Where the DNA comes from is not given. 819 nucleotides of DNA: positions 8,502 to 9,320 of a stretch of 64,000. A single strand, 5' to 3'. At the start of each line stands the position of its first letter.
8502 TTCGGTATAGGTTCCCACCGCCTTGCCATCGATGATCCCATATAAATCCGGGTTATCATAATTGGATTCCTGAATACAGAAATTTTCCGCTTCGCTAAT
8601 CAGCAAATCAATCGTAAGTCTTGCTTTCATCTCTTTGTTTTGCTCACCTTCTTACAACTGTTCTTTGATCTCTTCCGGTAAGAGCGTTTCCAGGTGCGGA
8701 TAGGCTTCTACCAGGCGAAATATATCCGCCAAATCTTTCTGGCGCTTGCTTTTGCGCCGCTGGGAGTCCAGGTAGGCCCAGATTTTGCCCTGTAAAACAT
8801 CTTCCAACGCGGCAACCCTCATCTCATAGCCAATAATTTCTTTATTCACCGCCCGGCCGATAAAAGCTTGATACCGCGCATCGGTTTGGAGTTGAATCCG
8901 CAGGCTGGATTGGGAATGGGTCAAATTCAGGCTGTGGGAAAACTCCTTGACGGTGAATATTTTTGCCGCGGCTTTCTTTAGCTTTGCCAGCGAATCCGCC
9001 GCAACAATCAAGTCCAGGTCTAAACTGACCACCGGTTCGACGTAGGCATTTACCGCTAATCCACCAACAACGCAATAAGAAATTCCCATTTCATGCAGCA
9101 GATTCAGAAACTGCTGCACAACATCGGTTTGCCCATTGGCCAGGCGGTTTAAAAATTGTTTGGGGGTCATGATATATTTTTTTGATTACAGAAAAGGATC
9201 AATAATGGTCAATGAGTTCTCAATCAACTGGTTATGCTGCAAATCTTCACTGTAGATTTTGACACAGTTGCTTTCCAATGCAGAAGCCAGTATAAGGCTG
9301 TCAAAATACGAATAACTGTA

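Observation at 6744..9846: An AT-rich four-gene operon (vapB-vapC-minimal NTase-N6-adenine MTase) inserted inside the selenium-dependent Mo-hydroxylase cluster.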

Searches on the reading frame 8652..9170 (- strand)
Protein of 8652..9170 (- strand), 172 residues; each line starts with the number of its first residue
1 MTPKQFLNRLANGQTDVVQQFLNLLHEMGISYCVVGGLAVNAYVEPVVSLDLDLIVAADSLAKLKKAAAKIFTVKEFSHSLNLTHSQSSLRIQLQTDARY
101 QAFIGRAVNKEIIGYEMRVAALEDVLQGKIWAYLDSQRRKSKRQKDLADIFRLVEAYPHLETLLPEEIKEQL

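Call 5: search_protein_families(library=pfam, proteins=[window:8652-9170:-], max_evalue=0.01)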
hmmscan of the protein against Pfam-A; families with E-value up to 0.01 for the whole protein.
window:8652-9170:- (172 aa): 1 family
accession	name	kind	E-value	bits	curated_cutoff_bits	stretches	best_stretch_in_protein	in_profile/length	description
PF08843.17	AbiEii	-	2.3e-06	28.2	22.5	1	113-163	129-178/238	Nucleotidyl transferase AbiEii toxin, Type IV TA system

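Call 6: search_protein_families(library=padloc, proteins=[window:8652-9170:-], max_evalue=0.01)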
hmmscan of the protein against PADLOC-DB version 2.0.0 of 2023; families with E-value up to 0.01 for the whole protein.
window:8652-9170:- (172 aa): 4 families
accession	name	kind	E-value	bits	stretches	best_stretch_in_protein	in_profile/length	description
PDLC02291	AbiEii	-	1.9e-05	22.2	1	114-156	162-203/310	AbiEii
PDLC02290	AbiEii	-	0.00087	16.9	0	33-156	26-162/290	AbiEii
PDLC02306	AbiEii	-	0.0031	15.2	1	82-170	134-220/280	AbiEii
PDLC02314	AbiEii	-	0.0043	14.4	0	115-154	163-203/290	AbiEii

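Call 7: search_protein_families(library=ncbifam, proteins=[window:8652-9170:-], max_evalue=0.01)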
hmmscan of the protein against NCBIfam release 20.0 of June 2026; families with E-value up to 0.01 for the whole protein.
window:8652-9170:- (172 aa): 0 families

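Call 10: search_solved_structures(query=window:8652-9170:-, max_evalue=1)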
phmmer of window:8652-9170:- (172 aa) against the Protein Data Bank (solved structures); distinct sequences matched with E-value up to 1: 2.
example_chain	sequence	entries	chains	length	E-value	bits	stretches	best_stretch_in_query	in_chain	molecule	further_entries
8ja7_C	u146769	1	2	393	0.37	14.1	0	119-161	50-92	Trehalose import ATP-binding protein SugC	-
1qib_A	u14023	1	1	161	0.69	13.2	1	2-89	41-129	72 kDa type IV collagenase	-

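Call 23: find_homologous_proteins(query=window:8652-9170:-)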
Query window:8652-9170:- (172 aa): 7696 proteins with E <= 0.001 among 7919 candidates; the best 120 are listed.
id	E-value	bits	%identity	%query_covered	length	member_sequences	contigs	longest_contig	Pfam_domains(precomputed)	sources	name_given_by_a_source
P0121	1.5e-104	364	100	100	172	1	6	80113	PF08843.18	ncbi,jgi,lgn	-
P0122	3.0e-77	276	74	99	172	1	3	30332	PF08843.18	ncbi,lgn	-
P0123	3.3e-77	276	74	100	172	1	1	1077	-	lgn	-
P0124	3.2e-76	273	72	98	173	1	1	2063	-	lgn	-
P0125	9.5e-76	271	73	98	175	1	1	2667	PF08843.18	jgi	jgi:hypothetical protein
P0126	1.2e-75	271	72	100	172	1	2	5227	-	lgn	-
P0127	8.7e-75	268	72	100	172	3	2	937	PF08843.18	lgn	-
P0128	1.2e-74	267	72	100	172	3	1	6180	PF08843.18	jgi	jgi:hypothetical protein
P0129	1.5e-74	267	72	98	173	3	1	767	-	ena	-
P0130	1.6e-74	267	72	100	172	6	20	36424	PF08843.18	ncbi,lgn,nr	ncbi:MAG: nucleotidyl transferase AbiEii/AbiGii toxin family protein [Calditrichaceae bacterium]|nr:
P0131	1.9e-74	267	73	99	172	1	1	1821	PF08843.18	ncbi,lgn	ncbi:MAG TPA: hypothetical protein VGD14_19365 [bacterium]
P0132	2.1e-74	267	73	100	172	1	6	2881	PF08843.18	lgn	-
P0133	2.7e-74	266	72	99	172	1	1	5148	PF08843.18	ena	-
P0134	3.5e-74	266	72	98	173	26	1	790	-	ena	-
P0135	4.1e-74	266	72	100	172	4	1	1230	-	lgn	-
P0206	2.6e-69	250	70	100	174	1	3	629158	PF08843.18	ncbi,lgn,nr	ncbi:MAG: hypothetical protein DKINENOH_01121 [bacterium]|nr:hypothetical protein [bacterium]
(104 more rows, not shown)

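Call 25: find_encoding_contigs(protein=P0122, flank=4000, max_places=3)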
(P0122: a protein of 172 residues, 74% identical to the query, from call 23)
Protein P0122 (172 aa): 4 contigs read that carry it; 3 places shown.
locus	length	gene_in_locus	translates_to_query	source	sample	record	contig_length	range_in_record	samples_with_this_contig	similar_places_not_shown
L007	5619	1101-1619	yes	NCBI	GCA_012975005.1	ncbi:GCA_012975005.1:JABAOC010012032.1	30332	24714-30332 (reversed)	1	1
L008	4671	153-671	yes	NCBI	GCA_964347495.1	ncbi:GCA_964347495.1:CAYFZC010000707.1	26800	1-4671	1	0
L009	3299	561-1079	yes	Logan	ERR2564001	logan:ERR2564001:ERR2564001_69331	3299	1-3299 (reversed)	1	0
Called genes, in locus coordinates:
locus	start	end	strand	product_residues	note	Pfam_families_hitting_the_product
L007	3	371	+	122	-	?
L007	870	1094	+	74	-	PF10049:DUF2283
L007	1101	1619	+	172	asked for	PF08843:AbiEii (faint)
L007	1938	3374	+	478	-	PF06253:MTTB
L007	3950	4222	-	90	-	-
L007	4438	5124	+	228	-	PF01168:Ala_racemase_N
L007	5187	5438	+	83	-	PF02325:CCB3_YggT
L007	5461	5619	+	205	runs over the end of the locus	PF05103:DivIVA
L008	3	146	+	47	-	?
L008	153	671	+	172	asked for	PF08843:AbiEii (faint)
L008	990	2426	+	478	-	PF06253:MTTB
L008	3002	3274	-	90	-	-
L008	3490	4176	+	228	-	PF01168:Ala_racemase_N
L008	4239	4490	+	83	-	PF02325:CCB3_YggT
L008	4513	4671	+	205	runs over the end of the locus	PF05103:DivIVA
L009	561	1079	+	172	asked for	PF08843:AbiEii (faint)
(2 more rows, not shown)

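Call 26: find_encoding_contigs(protein=P0130, flank=4000, max_places=4)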
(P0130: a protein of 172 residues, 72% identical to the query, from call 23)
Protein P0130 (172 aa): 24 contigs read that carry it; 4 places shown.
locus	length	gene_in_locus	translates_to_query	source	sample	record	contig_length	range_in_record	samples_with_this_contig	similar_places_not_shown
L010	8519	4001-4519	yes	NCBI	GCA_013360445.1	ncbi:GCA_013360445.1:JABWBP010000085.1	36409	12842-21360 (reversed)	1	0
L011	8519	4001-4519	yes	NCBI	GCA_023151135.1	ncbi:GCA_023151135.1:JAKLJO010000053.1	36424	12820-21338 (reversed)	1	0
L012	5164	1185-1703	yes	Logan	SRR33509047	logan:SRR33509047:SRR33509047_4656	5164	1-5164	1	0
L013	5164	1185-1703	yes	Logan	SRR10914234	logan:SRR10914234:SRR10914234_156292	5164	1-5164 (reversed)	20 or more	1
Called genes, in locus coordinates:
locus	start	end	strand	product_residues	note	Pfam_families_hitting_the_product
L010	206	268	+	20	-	-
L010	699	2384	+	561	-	PF03109:ABC1, PF27536:UbiB_helical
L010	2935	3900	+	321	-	PF06662:C5-epim_C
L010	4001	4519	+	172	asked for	PF08843:AbiEii (weak)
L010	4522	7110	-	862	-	PF09586:YfhO (weak)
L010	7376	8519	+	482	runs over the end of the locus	PF00072:Response_reg, PF00158:Sigma54_activat, PF14532:Sigma54_activ_2, PF07728:AAA_5, PF25601:AAA_lid_14, PF02954:HTH_8, PF18024:HTH_50 (weak)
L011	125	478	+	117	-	PF05597:Phasin (faint)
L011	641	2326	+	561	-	PF03109:ABC1, PF27536:UbiB_helical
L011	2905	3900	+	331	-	PF06662:C5-epim_C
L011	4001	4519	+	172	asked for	PF08843:AbiEii (weak)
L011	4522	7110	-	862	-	PF09586:YfhO (weak)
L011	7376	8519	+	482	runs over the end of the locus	PF00072:Response_reg, PF00158:Sigma54_activat, PF14532:Sigma54_activ_2, PF07728:AAA_5, PF25601:AAA_lid_14, PF02954:HTH_8, PF18024:HTH_50 (weak)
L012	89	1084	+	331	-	PF06662:C5-epim_C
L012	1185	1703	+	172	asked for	PF08843:AbiEii (weak)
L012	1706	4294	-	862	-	PF09586:YfhO (weak)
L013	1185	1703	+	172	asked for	PF08843:AbiEii (weak)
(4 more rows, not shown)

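Call 27: find_encoding_contigs(protein=P0206, flank=4000, max_places=3)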
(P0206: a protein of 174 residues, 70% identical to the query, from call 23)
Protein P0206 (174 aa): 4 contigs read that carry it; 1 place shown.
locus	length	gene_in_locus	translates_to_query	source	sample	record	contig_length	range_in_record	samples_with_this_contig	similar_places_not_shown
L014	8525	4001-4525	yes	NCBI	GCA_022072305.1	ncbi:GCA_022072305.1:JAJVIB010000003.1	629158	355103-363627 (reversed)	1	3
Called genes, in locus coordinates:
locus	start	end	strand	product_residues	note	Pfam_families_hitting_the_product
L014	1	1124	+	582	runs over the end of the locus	PF00171:Aldedh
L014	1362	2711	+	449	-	PF03137:OATP (faint), PF07690:MFS_1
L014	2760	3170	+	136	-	PF01909:NTP_transf_2 (weak), PF18765:Polbeta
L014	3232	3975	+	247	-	PF01936:NYN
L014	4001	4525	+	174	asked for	PF08843:AbiEii (faint)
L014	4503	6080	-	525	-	PF14052:Caps_assemb_Wzi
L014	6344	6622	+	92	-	-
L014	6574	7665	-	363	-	PF01408:GFO_IDH_MocA, PF02894:GFO_IDH_MocA_C, PF22725:GFO_IDH_MocA_C3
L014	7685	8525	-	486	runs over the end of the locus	PF13727:CoA_binding_3, PF02397:Bac_transf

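Call 37: find_related_loci(query=A4, collection=metagenome_contigs, flank=3500)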
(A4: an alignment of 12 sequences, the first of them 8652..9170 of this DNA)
Query A4 (172 aa) in metagenome_contigs; peptide patterns used: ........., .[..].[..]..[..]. (x = any residue, [..] = any of these).
600 stretches matched a pattern (row limit reached: there are more); 546 encode a relative of the query (tblastn E <= 1e-3); the best 80 are kept; 80 distinct loci.
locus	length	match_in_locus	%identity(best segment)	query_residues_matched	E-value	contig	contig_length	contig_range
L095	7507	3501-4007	68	1-169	6e-82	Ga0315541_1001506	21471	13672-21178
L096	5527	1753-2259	71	1-169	1e-81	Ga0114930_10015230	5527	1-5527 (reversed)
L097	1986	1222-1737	66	1-172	1e-83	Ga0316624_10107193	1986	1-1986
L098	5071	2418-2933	70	1-172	6e-80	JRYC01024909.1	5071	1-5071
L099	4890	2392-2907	66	1-172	1e-79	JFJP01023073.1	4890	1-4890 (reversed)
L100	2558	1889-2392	67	1-168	7e-80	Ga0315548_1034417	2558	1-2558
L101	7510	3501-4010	67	1-170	3e-78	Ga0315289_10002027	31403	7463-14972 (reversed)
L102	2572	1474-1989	63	1-172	2e-79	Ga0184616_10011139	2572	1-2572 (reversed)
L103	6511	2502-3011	66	1-170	6e-77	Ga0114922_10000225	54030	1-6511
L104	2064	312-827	62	1-172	2e-79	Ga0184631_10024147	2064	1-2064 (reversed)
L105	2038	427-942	64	1-172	2e-79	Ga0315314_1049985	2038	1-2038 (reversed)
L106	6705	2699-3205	66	1-169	5e-76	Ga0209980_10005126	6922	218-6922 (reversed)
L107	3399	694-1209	64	1-172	2e-76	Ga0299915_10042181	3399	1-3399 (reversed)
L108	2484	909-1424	64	1-172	7e-78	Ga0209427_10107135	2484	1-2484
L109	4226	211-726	63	1-172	5e-75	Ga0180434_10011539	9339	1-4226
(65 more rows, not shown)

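Call 52: predict_structure(alignment_id=A5)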
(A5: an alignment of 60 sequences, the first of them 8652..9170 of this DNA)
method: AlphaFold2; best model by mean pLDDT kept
length: 172 residues; sequences in the alignment: 60
mean_pLDDT: 91.5   pTM: 0.84
mean pLDDT of the five models: 91.5, 89.9, 89.3, 88.0, 88.0
residues with pLDDT >= 90: 122; 70-90: 47; 50-70: 3; < 50: 0
segments of 3 or more residues with pLDDT < 50: none
pLDDT, mean of each block of 10 residues (from residue 1): 87 89 96 90 80 91 94 91 93 92 95 93 96 89 91 95 95 84
secondary structure, 60 per line:
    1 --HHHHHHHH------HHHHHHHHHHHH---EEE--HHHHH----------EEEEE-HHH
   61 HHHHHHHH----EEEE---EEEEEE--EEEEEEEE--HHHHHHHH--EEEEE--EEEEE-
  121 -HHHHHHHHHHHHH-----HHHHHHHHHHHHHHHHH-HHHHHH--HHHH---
elements in order: H3-10 H17-28 E32-34 H37-41 E52-56 H58-68 E73-76 E80-85 E88-95 H98-105 E108-112 E115-119 H122-134 H140-156 H158-163 H166-169

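Call 54: fold_search(model_id=the predicted structure, library=pdb)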
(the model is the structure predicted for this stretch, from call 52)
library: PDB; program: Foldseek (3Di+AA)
matches with E <= 10: 479; with E <= 0.001: 20
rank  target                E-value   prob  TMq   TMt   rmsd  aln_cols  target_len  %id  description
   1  8an4_B                8.2e-08  1.00  0.64  0.59   4.8       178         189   18  MenT1 toxin (rv0078a) from Mycobacterium tuberculosis H37Rv (released 2023-08-02)
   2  8an5_A                1.9e-07  1.00  0.65  0.59   5.2       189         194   18  MenAT1 toxin-antitoxin complex (rv0078a-rv0078b) from Mycobacterium tuberculosis H37Rv (released 2023-08-02)
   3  8an4_A                2.8e-07  1.00  0.67  0.59   4.3       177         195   18  MenT1 toxin (rv0078a) from Mycobacterium tuberculosis H37Rv (released 2023-08-02)
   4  8an5_B                4.6e-07  1.00  0.64  0.60   4.7       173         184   18  MenAT1 toxin-antitoxin complex (rv0078a-rv0078b) from Mycobacterium tuberculosis H37Rv (released 2023-08-02)
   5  5uvd                  4.0e-06  1.00  0.52  0.43   5.2       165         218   19  Crystal structure of an antigenic nucleotidyltransferase-like protein from Paracoccidioides brasiliensis (released 2018-01-31)
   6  4fo1_A                5.1e-06  1.00  0.57  0.61   4.6       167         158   13  Crystal structure of lincosamide antibiotic adenylyltransferase LnuA, apo (released 2012-07-04)
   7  5kqj_MODEL_1_A        5.4e-06  1.00  0.53  0.50   6.1       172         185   16  Solution Structure of Antibiotic-Resistance Factor ANT(2'')-Ia Reveals Substrate-Regulated Conformation Dynami (released 2017-07-12)
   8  8rr5                  7.9e-06  1.00  0.62  0.61   4.8       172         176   18  MenT1 toxin (rv0078a) from Mycobacterium tuberculosis H37Rv, phosphorylated at T39 (released 2024-09-11)
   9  2ewr                  7.2e-05  1.00  0.50  0.54   5.2       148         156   14  Crystal structure of a putative nucleotidyltransferase (tm1012) from Thermotoga maritima at 1.60 A resolution (released 2005-12-06)
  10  4wqk                  7.7e-05  1.00  0.64  0.63   4.3       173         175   13  Crystal structure of aminoglycoside nucleotidylyltransferase ANT(2")-Ia, apo form (released 2014-11-12)
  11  5cfu                  1.2e-04  1.00  0.54  0.54   6.3       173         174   16  Crystal Structure of ANT(2")-Ia in complex with adenylyl-2"-tobramycin (released 2016-07-20)
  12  2fcl                  1.3e-04  1.00  0.51  0.55   4.6       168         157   12  Crystal structure of a putative nucleotidyltransferase (tm1012) from Thermotoga maritima at 1.35 A resolution (released 2006-03-14)
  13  6l7u_A                1.3e-04  1.00  0.50  0.22   9.5       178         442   14  Crystal structure of FKRP in complex with Ba ion, Ba-SAD data (released 2020-01-15)
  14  5cfs                  1.9e-04  1.00  0.54  0.53   6.2       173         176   16  Crystal Structure of ANT(2")-Ia in complex with AMPCPP and tobramycin (released 2016-03-16)
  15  4xje                  2.3e-04  1.00  0.53  0.53   6.5       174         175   15  CRYSTAL STRUCTURE OF ANT(2") IN COMPLEX WITH AMP AND TOBRAMYCIN (released 2016-01-20)
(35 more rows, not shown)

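Call 77: search_solved_structures(query=A5, max_evalue=10, show_alignments=3)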
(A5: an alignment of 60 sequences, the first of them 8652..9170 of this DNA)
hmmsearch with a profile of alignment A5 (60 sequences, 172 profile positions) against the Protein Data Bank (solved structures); distinct sequences matched with E-value up to 10: 8.
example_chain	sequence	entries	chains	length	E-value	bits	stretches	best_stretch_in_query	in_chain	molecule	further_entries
8an4_A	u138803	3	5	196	0.022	18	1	20-70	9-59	Bacterial toxin | Nucleotidyl transferase AbiEii/AbiGii toxin family protein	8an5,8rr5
5uvd_A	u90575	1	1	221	0.13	15.5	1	15-154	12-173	Nucleotidyltransferase-like protein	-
1ng5_A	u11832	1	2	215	0.29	14.3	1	84-138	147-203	sortase B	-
1qx6_A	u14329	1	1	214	0.37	14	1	84-129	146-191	NPQTN specific sortase B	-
4lfd_A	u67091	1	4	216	0.4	13.9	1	84-129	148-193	Sortase B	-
1qwz_A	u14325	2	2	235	0.56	13.4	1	84-128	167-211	NPQTN specific sortase B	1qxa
6iac_D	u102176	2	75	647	1.3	12.2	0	106-150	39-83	Minor structural protein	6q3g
6iab_A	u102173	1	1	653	1.4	12.1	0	106-150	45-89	Tail Fiber of phage P68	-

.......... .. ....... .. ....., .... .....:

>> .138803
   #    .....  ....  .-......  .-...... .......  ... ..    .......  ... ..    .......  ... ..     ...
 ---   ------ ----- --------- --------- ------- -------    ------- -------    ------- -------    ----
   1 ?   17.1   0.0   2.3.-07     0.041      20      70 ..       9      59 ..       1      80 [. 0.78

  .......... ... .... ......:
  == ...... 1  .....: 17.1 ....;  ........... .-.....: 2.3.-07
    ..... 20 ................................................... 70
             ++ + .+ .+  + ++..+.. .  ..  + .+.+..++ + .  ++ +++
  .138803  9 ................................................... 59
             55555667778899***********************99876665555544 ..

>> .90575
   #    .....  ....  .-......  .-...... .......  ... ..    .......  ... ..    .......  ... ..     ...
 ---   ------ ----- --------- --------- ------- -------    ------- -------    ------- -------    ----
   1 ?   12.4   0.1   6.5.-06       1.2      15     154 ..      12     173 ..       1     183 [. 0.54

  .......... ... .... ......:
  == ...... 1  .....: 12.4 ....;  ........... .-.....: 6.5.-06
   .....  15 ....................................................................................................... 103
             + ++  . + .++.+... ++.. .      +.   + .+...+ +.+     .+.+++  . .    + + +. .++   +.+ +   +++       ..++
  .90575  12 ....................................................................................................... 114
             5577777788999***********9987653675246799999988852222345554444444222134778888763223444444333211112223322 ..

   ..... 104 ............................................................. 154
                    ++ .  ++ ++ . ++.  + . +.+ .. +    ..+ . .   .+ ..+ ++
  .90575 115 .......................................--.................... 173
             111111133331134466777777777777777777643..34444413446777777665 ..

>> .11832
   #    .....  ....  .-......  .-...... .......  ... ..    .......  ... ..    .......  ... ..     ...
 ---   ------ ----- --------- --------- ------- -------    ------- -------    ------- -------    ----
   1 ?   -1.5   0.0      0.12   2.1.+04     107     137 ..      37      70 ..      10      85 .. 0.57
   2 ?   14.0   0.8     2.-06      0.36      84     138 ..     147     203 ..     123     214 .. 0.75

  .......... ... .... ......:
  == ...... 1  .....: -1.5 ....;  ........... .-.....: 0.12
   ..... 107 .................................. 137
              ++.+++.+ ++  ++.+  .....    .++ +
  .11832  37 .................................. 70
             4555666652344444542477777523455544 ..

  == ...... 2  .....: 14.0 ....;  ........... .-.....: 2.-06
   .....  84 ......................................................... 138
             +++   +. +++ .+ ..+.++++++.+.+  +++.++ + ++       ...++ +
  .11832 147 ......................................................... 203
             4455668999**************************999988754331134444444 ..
